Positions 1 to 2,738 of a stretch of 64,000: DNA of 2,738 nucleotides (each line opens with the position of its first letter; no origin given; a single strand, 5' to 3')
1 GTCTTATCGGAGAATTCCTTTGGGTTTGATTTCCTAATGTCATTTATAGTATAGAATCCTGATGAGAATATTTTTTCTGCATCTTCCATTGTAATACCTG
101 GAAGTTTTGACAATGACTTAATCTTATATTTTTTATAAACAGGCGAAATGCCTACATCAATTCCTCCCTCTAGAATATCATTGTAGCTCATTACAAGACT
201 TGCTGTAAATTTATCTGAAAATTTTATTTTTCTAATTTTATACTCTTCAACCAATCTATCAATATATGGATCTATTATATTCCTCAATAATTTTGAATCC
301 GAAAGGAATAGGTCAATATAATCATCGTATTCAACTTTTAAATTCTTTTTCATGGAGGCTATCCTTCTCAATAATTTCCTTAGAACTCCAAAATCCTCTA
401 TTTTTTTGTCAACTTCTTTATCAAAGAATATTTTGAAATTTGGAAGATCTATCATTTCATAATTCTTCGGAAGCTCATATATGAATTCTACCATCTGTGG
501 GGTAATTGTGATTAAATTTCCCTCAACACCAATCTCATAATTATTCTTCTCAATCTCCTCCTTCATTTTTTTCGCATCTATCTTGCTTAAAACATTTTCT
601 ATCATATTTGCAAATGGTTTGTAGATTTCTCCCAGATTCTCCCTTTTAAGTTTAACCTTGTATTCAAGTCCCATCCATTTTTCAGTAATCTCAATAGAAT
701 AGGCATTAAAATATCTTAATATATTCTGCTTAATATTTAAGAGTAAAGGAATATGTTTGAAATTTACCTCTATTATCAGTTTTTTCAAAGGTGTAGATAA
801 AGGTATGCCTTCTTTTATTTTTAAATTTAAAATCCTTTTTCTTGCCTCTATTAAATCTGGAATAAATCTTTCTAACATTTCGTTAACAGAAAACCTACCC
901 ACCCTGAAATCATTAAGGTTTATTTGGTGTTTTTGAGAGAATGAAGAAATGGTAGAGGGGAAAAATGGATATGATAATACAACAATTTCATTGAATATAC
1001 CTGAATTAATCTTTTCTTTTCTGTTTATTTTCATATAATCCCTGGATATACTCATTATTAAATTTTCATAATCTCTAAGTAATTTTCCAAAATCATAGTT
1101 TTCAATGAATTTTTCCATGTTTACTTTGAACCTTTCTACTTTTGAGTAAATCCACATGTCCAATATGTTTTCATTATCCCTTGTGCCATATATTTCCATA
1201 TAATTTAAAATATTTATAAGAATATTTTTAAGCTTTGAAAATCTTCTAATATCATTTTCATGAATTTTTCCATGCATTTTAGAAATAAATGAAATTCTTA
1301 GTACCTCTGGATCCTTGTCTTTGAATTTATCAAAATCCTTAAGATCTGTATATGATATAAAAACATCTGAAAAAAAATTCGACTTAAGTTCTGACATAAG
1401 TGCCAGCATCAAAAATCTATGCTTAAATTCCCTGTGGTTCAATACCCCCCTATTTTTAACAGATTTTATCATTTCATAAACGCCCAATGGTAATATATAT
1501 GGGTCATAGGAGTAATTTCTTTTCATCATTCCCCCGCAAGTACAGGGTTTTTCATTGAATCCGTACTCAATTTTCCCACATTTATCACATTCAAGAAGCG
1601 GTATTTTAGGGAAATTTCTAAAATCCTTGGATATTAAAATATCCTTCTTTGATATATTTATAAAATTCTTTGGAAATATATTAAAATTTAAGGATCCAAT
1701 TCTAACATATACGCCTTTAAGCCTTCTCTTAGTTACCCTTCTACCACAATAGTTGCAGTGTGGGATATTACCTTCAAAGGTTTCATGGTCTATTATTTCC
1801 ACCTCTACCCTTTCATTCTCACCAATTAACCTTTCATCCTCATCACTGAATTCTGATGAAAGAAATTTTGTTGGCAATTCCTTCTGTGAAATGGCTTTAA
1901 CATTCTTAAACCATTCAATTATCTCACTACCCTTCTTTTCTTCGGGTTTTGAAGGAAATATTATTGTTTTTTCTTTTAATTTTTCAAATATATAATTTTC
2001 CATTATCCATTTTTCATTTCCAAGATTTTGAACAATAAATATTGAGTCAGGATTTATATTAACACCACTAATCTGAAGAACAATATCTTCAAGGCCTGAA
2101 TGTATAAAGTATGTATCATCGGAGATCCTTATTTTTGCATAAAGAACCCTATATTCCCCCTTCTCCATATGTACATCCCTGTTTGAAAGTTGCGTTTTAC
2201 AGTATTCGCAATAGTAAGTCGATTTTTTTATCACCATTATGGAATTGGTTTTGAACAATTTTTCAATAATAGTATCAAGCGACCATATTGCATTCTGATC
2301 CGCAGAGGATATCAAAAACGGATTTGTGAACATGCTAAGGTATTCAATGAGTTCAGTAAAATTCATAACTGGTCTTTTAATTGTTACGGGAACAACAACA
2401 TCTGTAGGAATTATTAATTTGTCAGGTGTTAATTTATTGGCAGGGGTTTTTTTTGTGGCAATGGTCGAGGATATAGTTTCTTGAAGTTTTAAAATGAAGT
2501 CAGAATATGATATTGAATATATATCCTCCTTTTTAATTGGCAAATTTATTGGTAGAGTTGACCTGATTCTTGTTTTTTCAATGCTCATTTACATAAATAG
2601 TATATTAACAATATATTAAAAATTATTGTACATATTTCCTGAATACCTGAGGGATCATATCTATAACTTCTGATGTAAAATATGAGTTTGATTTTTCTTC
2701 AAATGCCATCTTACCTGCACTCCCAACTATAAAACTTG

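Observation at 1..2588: Large IleRS-like ORF with degenerate catalytic motifs and an appended HhH, missing from the ORF track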

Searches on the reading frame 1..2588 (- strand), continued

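Call 32: search_protein_representatives(alignment_id=A1)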
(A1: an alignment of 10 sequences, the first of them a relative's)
Query: 10 sequences, 920 profile positions. Proteins with E-value up to 0.001 (for the whole library): 714; up to 1e-10: 181; up to 1e-30: 40. The best 150 are listed.
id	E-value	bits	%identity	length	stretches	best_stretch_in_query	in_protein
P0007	0.0e+00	1544.4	-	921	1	1-920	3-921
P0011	1.8e-206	704.5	-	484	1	438-919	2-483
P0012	4.7e-176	603.9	-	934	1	11-919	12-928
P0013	1.4e-138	479.8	-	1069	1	27-917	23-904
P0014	3.0e-103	362.9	-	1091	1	107-917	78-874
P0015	1.9e-102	360.3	-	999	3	329-918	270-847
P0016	1.9e-100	353.7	-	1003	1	100-918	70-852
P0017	2.5e-81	290.4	-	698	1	357-918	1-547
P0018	2.4e-60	220.9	-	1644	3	421-916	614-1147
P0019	3.2e-55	204.0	-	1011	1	477-916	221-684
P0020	4.5e-54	200.2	-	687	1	478-916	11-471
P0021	5.1e-54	200.0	-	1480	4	474-918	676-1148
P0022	1.2e-53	198.8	-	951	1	478-917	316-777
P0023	1.5e-49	185.2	-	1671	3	469-918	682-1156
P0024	1.6e-46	175.2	-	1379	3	468-917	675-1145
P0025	2.2e-46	174.7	-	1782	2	471-917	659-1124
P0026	8.7e-46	172.8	-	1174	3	471-883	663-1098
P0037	1.0e-37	146.0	-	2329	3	438-916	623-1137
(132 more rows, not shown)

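Call 34: fold_search(model_id=the predicted structure, library=pdb)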
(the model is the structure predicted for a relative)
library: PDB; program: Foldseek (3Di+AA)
matches with E <= 10: 256; with E <= 0.001: 31
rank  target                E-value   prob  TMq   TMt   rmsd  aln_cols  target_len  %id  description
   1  8c8v                  1.4e-35  1.00  0.35  0.32  24.6       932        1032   14  Priestia megaterium mupirocin-resistant isoleucyl-tRNA synthetase 2 with a fully-resolved C-terminal tRNA-binding domain (released 2023-08-16)
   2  8c9d                  6.2e-35  1.00  0.34  0.31  24.5       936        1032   14  Priestia megaterium W130Q mutant of type 2 isoleucyl-tRNA synthetase complexed with an isoleucyl-adenylate analogue (released 2023-08-16)
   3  8c8w                  1.1e-34  1.00  0.34  0.31  24.3       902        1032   14  Priestia megaterium mupirocin hyper-resistant HIGH motif mutant of type 2 isoleucyl-tRNA synthetase complexed with an is (released 2023-08-16)
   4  8c8u                  4.3e-34  1.00  0.35  0.32  22.5       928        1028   13  Priestia megaterium mupirocin-resistant isoleucyl-tRNA synthetase 2 complexed with mupirocin (released 2023-08-23)
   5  8wnd_A                1.1e-30  1.00  0.33  0.29  22.3       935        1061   14  Crystal structure of Saccharomyces cerevisiae isoleucyl-tRNA synthetase in complex with tRNA(Ile) and isoleucine (released 2024-10-09)
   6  8z1p_A                5.2e-30  1.00  0.28  0.25  27.2       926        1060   15  Crystal structure of Saccharomyces cerevisiae isoleucyl-tRNA synthetase in complex with a mimic tRNA(Met) and isoleuci (released 2024-12-18)
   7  7d5c                  6.5e-22  1.00  0.23  0.23  20.9       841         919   13  IleRS in complex with a tRNA site inhibitor (released 2021-02-24)
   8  9wqt                  2.2e-21  1.00  0.24  0.24  20.6       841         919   13  Crystal structure of Saccharomyces cerevisiae isoleucyl-tRNA synthetase in complex with reveromycin A and isoleucine (released 2026-04-08)
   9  8wnd_B                1.1e-20  1.00  0.29  0.28  18.1       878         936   13  Crystal structure of Saccharomyces cerevisiae isoleucyl-tRNA synthetase in complex with tRNA(Ile) and isoleucine (released 2024-10-09)
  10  9wqs                  3.6e-19  1.00  0.22  0.22  20.8       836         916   13  Crystal structure of Saccharomyces cerevisiae isoleucyl-tRNA synthetase in complex with reveromycin A and isoleucine (released 2026-04-08)
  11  8c9e                  2.5e-18  1.00  0.20  0.20  19.3       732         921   12  Priestia megaterium mupirocin-sensitive isoleucyl-tRNA synthetase 1 complexed with an isoleucyl-adenylate analogue (released 2023-08-16)
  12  8c9f                  7.4e-18  1.00  0.21  0.21  19.0       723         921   12  Priestia megaterium inactive HIGH motif mutant of type1 isoleucyl-tRNA synthetase complexed with an isoleucyl-adenylate  (released 2023-08-16)
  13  1ile                  4.7e-16  1.00  0.19  0.21  17.4       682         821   13  ISOLEUCYL-TRNA SYNTHETASE (released 1999-04-13)
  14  1gax_A                1.6e-15  1.00  0.24  0.26  20.5       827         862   11  CRYSTAL STRUCTURE OF THERMUS THERMOPHILUS VALYL-TRNA SYNTHETASE COMPLEXED WITH TRNA(VAL) AND VALYL-ADENYLATE ANALOGUE (released 2000-12-06)
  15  6ldk                  2.4e-15  1.00  0.18  0.20  17.9       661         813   12  Isoleucyl-tRNA synthetase from Candida albicans complexed with a isoleucyl-adenylate (released 2020-11-04)
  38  1wny_A                5.2e-03  1.00  0.10  0.43   4.5       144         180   12  Isoleucyl-tRNA synthetase editing domain (released 2005-10-25)
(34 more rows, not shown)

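Call 35: search_protein_families(library=pfam, proteins=[P0012, P0013, P0014, P0016, P0018, P0021, P0024], max_evalue=0.001)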
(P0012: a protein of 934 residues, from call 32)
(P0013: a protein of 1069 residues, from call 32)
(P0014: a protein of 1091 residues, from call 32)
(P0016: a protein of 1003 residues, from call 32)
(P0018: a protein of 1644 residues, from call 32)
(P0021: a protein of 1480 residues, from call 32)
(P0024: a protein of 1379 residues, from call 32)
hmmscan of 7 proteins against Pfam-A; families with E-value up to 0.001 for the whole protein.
P0012 (934 aa): 5 families
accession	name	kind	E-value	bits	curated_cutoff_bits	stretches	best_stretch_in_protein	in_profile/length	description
PF08264.19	Anticodon_1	-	8.7e-13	48.8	25.1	1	488-614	1-145/148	Anticodon-binding domain of tRNA ligase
PF19302.4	DUF5915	-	4.3e-07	30.1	27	1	653-807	23-177/195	Domain of unknown function (DUF5915)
PF11731.14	Cdd1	-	0.00027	21.5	25.5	1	832-875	3-46/86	Pathogenicity locus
PF00133.28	tRNA-synt_1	-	0.00055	19.3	22.7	1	108-270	141-185/414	tRNA synthetases class I (I, L, M and V)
PF17032.10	Zn_ribbon_15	-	0.00086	20.5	28.9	0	897-922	47-72/73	zinc-ribbon family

P0013 (1069 aa): 6 families
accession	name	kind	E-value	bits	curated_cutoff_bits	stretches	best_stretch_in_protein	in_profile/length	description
PF05763.18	DUF835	-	4.8e-28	98.1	33.1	1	940-1066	10-136/136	Protein of unknown function (DUF835)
PF08264.19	Anticodon_1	-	2.1e-13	50.8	25.1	1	465-591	1-144/148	Anticodon-binding domain of tRNA ligase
PF19302.4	DUF5915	-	2e-11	44.2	27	1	611-802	2-191/195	Domain of unknown function (DUF5915)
PF14520.12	HHH_5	-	3.5e-09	37.4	27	1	816-867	5-56/57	Helix-hairpin-helix domain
PF00133.28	tRNA-synt_1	-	5.7e-06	25.8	22.7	1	80-469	134-194/414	tRNA synthetases class I (I, L, M and V)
PF13248.11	Zn_ribbon_3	-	0.00026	20.8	27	1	880-903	2-25/26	zinc-ribbon domain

P0014 (1091 aa): 7 families
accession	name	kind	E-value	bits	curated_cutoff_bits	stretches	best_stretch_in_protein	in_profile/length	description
PF05763.18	DUF835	-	4.2e-32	111.2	33.1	1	951-1083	3-135/136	Protein of unknown function (DUF835)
PF19302.4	DUF5915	-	2.3e-13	50.5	27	1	582-772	4-192/195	Domain of unknown function (DUF5915)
PF08264.19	Anticodon_1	-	2.6e-11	44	25.1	1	436-561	2-145/148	Anticodon-binding domain of tRNA ligase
PF12773.13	DZR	-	1.7e-06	28.5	27.3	0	242-313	11-45/45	Double zinc ribbon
PF17032.10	Zn_ribbon_15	-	3.6e-06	28.1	28.9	0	242-313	36-73/73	zinc-ribbon family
PF13248.11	Zn_ribbon_3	-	3e-05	23.7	27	1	853-874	5-26/26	zinc-ribbon domain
PF13240.11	Zn_Ribbon_1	-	0.00024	21.2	25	1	853-874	2-23/23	zinc-ribbon domain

P0016 (1003 aa): 9 families
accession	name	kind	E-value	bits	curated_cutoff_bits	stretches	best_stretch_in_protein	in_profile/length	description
PF05763.18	DUF835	-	2e-18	66.9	33.1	1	882-987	14-122/136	Protein of unknown function (DUF835)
PF08264.19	Anticodon_1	-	3.7e-15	56.5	25.1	1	421-545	1-147/148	Anticodon-binding domain of tRNA ligase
PF19302.4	DUF5915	-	9.2e-08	32.3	27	1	580-726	23-169/195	Domain of unknown function (DUF5915)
PF13240.11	Zn_Ribbon_1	-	2e-06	27.9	25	1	830-851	2-23/23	zinc-ribbon domain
PF13248.11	Zn_ribbon_3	-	5.6e-06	26.1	27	1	830-851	5-26/26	zinc-ribbon domain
PF14520.12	HHH_5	-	7.2e-06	26.8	27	1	763-812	4-53/57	Helix-hairpin-helix domain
PF12773.13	DZR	-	1.2e-05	25.8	27.3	0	830-852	1-23/45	Double zinc ribbon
PF17032.10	Zn_ribbon_15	-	7.6e-05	23.9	28.9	0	827-848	52-73/73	zinc-ribbon family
PF12826.13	HHH_2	-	9.1e-05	23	27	0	765-815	7-56/64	Helix-hairpin-helix motif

P0018 (1644 aa): 12 families
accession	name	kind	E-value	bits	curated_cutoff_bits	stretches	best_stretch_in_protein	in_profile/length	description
PF00133.28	tRNA-synt_1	-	3.6e-107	359.1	22.7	1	18-639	3-411/414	tRNA synthetases class I (I, L, M and V)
PF05763.18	DUF835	-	3.5e-31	108.2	33.1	1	1512-1638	8-135/136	Protein of unknown function (DUF835)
PF08264.19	Anticodon_1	-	7.4e-29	101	25.1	1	689-835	1-145/148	Anticodon-binding domain of tRNA ligase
PF19302.4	DUF5915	-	9.5e-22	77.9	27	1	854-1050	1-192/195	Domain of unknown function (DUF5915)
PF09334.17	tRNA-synt_1g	-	2.2e-20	73.2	20.1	2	47-194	8-136/391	tRNA synthetases class I (M)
PF14520.12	HHH_5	-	1.4e-12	48.3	27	2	1282-1326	11-55/57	Helix-hairpin-helix domain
PF12826.13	HHH_2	-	3.3e-07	30.8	27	1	1282-1330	12-59/64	Helix-hairpin-helix motif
PF14559.12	TPR_19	-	1.4e-06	29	25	1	1377-1431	11-65/68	Tetratricopeptide repeat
PF13428.12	TPR_14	-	2.9e-05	24.8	23.5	1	1391-1431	1-41/44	Tetratricopeptide repeat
PF13432.12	TPR_16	-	5.1e-05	24.1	32.7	0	1397-1428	3-34/65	Tetratricopeptide repeat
PF00633.29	HHH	-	7e-05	22.9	24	0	1302-1324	7-29/30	Helix-hairpin-helix motif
PF13174.12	TPR_6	-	0.00095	20.1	26.3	0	1402-1424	11-33/33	Tetratricopeptide repeat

P0021 (1480 aa): 16 families
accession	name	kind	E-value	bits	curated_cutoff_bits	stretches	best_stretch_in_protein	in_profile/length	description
PF00133.28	tRNA-synt_1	-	3.8e-49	168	22.7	1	18-621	2-403/414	tRNA synthetases class I (I, L, M and V)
PF14520.12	HHH_5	-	2.6e-38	130.7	27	3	1261-1313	2-54/57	Helix-hairpin-helix domain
PF08264.19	Anticodon_1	-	6.4e-25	88.2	25.1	1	681-827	1-145/148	Anticodon-binding domain of tRNA ligase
PF19302.4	DUF5915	-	1.7e-22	80.4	27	1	847-1044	2-192/195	Domain of unknown function (DUF5915)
PF10391.15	DNA_pol_lambd_f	-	2.3e-19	69.4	29.8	1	1182-1208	5-31/51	Fingers domain of DNA polymerase lambda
PF12826.13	HHH_2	-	3.4e-17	62.8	27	2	1059-1110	8-58/64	Helix-hairpin-helix motif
PF05763.18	DUF835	-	2.3e-16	60.3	33.1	1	1347-1473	5-133/136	Protein of unknown function (DUF835)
PF00633.29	HHH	-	8.5e-15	54.2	24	0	1260-1278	10-28/30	Helix-hairpin-helix motif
PF11731.14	Cdd1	-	7.4e-11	42.5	25.5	0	1179-1213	7-41/86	Pathogenicity locus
PF12836.13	HHH_3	-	7.1e-08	32.9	27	0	1086-1109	13-36/65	Helix-hairpin-helix motif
PF25453.1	DUF7898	-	3.5e-06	27.8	27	0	1262-1299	5-42/80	Domain of unknown function (DUF7898)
PF14229.12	DUF4332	-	2.9e-05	24.7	23.2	0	1182-1214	57-89/122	Domain of unknown function (DUF4332)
PF14716.13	HHH_8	-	3.3e-05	24.6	30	0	1083-1109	45-70/73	Helix-hairpin-helix domain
PF11798.14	IMS_HHH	-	5.6e-05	23.6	24.4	0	1089-1104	13-28/32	IMS family HHH motif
PF09334.17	tRNA-synt_1g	-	0.00014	21.2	20.1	0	61-194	21-136/391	tRNA synthetases class I (M)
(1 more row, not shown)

P0024 (1379 aa): 6 families
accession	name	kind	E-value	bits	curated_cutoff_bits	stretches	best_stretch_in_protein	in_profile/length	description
PF05763.18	DUF835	-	1.6e-33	115.8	33.1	1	1243-1374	3-135/136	Protein of unknown function (DUF835)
PF08264.19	Anticodon_1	-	5.3e-27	94.9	25.1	1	686-823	1-136/148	Anticodon-binding domain of tRNA ligase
PF00133.28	tRNA-synt_1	-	8.5e-17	61.4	22.7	1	38-626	22-403/414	tRNA synthetases class I (I, L, M and V)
PF14520.12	HHH_5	-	2.5e-12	47.5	27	1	1059-1111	2-54/57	Helix-hairpin-helix domain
PF19302.4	DUF5915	-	3.1e-12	46.9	27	1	860-1044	9-187/195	Domain of unknown function (DUF5915)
PF13248.11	Zn_ribbon_3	-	0.00096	19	27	1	1123-1144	4-25/26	zinc-ribbon domain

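Call 37: list_cluster_members(proteins=[P0012, P0013, P0014, P0016, P0018, P0021, P0024, P0026, P0025, P0037])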
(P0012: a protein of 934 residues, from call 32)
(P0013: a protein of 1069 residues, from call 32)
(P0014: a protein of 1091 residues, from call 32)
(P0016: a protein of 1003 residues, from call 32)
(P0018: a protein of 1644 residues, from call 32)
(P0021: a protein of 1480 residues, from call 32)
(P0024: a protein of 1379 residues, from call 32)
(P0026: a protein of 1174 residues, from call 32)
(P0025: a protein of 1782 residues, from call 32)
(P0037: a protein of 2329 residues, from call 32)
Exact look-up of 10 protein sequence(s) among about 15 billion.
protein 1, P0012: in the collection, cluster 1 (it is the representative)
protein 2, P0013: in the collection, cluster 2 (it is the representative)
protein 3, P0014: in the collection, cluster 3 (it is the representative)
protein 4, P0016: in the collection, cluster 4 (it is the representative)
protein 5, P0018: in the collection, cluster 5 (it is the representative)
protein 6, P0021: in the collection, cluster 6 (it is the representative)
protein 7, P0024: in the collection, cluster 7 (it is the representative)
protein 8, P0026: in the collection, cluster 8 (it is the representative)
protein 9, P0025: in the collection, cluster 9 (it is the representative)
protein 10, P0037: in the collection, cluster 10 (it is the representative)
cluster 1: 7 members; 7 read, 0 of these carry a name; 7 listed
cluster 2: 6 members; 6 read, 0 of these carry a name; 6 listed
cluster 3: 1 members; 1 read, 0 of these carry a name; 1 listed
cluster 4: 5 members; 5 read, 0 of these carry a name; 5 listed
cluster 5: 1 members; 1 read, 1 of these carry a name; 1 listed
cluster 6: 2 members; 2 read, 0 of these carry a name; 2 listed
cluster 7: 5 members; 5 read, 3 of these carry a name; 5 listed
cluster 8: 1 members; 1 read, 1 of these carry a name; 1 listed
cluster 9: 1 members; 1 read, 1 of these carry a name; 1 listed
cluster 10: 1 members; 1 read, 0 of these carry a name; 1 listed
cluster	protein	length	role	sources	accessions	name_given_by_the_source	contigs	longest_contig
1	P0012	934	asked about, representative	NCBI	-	-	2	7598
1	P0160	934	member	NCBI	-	-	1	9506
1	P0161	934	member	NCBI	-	-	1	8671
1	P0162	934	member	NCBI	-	-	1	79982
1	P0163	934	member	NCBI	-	-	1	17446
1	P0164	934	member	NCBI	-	-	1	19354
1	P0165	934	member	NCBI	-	-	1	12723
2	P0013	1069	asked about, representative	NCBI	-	-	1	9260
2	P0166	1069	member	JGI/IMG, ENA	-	-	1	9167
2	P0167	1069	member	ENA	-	-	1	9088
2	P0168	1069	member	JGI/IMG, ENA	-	-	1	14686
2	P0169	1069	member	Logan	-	-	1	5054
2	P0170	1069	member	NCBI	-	-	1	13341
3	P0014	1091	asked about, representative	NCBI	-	-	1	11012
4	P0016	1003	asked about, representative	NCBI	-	-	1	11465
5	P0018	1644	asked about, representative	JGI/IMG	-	isoleucyl-tRNA synthetase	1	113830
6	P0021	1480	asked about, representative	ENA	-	-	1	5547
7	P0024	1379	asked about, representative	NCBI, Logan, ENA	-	-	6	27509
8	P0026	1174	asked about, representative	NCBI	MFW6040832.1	MAG: class I tRNA ligase family protein [Thermoplasmatota archaeon]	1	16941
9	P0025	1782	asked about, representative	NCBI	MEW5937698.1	MAG: isoleucine--tRNA ligase [Candidatus Thermoplasmatota archaeon]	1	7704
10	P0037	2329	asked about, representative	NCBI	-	-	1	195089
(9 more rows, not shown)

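Call 46: find_related_loci(query=A1, collection=genome_contigs, flank=10000)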
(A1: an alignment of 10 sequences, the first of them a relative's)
Query A1 (918 aa) in genome_contigs; peptide patterns used: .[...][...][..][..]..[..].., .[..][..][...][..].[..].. (x = any residue, [..] = any of these).
50 stretches matched a pattern; 12 encode a relative of the query (tblastn E <= 1e-3); 12 distinct loci.
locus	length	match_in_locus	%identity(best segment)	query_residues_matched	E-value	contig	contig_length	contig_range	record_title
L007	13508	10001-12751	69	1-917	0e+0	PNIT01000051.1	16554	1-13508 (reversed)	MAG: Aciduliprofundum sp. isolate ARK-15 NODE_393_length_16554_cov_92.497, whole genome shotgun sequence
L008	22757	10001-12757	61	1-918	0e+0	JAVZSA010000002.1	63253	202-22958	MAG: Thermoplasmata archaeon isolate DRTY-7_201912_bins_6 DRTY-7_201912_bins_6_scaffold_2, whole genome shotgun sequence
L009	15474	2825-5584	48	1-917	0e+0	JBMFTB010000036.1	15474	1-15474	MAG: Thermoplasmata archaeon isolate KM4347-02 NODE_36_length_15474_cov_192.932389, whole genome shotgun sequence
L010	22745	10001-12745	47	4-917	0e+0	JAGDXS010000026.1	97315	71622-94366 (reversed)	MAG: Thermoplasmata archaeon isolate KMA_Bin13 NODE_43_length_97315_cov_38.461464, whole genome shotgun sequence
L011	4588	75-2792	42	11-917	0e+0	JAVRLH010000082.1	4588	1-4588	MAG: Thermoplasmatota archaeon isolate TVZ.SD19.223 Thermoplasmatota_3_MX18.10_699_4589_12.536542, whole genome shotgun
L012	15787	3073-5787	42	11-917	0e+0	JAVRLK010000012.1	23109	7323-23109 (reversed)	MAG: Thermoplasmatota archaeon isolate TVZ.SD19.226 Thermoplasmatota_6_MX7.59_296_23110_87.237175, whole genome shotgun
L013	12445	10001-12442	42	11-826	0e+0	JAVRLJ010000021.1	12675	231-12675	MAG: Thermoplasmatota archaeon isolate TVZ.SD19.225 Thermoplasmatota_2_MX8.32_337_12676_37.448004, whole genome shotgun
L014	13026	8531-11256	57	1-917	0e+0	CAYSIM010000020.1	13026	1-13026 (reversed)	MAG TPA_asm: uncultured Thermoplasmatales archaeon isolate SRP041649_co1_47 genome assembly, contig: NODE_828_length_130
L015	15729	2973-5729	42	1-917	0e+0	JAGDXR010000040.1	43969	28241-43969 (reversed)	MAG: Thermoplasmata archaeon isolate KMA_Bin14 NODE_241_length_43969_cov_7.458646, whole genome shotgun sequence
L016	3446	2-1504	38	417-917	1e-108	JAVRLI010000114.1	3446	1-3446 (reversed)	MAG: Thermoplasmatota archaeon isolate TVZ.SD19.224 Thermoplasmatota_4_MX3.84_7082_3584_6.042233, whole genome shotgun s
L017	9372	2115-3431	24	455-855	4e-35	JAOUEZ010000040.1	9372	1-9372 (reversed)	MAG: Thermoplasmata archaeon isolate 4_1_July_SF_Bin26 4_1_July_SF_Bin26_scaffold_3721_c1, whole genome shotgun sequence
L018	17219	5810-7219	22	447-878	2e-28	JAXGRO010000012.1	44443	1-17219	MAG: Methanomassiliicoccales archaeon isolate AnMBR.bin351 bin351_12, whole genome shotgun sequence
